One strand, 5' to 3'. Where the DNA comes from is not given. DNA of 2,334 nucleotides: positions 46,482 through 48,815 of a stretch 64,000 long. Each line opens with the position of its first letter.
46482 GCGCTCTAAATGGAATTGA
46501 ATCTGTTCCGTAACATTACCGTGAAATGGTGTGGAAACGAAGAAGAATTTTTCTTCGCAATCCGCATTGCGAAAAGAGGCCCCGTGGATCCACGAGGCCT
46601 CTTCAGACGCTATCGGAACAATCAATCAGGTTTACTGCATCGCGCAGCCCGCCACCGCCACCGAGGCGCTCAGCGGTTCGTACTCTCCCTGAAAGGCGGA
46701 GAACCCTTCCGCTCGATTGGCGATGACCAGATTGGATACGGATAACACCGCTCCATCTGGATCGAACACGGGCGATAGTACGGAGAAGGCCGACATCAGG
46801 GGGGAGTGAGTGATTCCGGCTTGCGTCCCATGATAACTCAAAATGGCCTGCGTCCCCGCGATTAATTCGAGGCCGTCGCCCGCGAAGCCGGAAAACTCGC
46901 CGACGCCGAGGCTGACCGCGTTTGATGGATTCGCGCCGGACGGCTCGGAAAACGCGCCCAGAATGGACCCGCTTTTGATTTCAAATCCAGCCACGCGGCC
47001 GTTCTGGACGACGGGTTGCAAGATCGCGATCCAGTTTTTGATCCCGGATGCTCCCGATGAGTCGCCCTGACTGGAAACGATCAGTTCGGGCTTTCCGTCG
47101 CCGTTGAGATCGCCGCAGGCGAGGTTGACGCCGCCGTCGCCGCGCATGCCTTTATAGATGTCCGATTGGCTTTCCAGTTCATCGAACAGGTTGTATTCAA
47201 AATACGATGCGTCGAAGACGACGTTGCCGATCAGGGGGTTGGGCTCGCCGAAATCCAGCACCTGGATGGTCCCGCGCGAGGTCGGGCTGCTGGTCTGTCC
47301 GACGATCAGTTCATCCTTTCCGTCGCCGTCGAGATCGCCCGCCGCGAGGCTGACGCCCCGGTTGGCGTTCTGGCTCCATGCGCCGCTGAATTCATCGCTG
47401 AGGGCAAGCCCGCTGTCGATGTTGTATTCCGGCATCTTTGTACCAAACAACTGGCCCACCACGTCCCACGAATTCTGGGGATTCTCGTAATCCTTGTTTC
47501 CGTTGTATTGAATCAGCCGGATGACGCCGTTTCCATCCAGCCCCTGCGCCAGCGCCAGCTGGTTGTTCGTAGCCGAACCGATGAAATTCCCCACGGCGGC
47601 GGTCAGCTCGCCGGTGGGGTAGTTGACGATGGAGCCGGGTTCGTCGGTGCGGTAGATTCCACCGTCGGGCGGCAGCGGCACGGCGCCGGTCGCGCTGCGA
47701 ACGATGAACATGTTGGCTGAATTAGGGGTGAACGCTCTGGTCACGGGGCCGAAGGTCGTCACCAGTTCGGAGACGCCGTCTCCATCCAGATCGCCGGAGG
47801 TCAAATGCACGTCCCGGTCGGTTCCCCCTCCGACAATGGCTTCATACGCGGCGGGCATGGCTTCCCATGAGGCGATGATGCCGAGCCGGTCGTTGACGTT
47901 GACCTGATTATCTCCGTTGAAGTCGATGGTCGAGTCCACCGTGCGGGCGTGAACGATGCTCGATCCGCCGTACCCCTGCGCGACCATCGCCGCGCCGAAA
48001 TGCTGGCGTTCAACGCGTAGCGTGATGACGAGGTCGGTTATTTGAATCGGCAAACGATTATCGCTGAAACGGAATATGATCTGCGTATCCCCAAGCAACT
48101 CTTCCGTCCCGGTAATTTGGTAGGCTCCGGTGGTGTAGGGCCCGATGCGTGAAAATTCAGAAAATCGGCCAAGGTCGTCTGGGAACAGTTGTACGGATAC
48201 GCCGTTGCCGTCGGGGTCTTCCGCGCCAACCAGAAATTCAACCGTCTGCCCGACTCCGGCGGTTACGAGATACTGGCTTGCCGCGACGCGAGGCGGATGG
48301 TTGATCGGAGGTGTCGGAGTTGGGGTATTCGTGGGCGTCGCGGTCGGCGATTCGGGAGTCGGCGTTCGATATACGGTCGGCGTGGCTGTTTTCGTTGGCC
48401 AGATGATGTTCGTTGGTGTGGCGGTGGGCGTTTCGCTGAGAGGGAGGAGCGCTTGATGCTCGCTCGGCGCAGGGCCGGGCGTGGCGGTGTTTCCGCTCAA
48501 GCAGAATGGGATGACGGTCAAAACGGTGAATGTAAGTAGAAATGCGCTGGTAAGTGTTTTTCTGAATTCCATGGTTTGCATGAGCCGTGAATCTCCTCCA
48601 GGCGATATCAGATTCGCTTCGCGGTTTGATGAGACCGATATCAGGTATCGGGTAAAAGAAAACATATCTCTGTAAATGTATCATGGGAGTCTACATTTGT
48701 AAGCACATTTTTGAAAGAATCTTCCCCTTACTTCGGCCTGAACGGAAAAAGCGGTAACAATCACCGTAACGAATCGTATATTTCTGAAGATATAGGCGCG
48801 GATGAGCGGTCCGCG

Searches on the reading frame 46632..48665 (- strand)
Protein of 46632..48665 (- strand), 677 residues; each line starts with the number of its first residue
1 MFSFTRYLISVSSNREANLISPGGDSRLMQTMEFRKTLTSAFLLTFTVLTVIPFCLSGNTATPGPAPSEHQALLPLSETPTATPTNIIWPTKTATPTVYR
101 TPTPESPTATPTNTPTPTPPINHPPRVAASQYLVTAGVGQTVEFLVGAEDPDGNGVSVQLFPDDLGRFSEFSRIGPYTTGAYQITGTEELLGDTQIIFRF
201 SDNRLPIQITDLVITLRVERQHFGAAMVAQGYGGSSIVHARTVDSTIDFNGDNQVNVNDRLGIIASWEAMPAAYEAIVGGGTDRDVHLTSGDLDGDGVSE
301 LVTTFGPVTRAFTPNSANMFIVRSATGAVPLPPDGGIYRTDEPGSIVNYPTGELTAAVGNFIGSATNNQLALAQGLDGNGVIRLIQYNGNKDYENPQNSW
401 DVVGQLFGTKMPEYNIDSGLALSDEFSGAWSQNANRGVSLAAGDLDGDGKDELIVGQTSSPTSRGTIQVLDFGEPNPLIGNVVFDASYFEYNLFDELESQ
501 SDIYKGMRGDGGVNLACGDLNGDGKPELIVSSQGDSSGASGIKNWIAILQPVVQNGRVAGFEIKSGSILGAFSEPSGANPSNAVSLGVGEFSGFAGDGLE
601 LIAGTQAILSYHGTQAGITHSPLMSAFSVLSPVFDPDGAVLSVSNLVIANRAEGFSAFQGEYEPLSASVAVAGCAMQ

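Call 52: search_protein_families(library=pfam, proteins=[window:46632-48665:-], max_evalue=0.001)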
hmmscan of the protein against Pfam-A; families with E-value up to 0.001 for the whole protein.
window:46632-48665:- (677 aa): 2 families
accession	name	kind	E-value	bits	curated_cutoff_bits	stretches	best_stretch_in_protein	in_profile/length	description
PF01839.29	FG-GAP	-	1.1e-17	64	22.1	2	437-470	2-37/37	FG-GAP repeat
PF13517.12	FG-GAP_3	-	2.4e-09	38.1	26.9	0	430-455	36-61/61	FG-GAP-like repeat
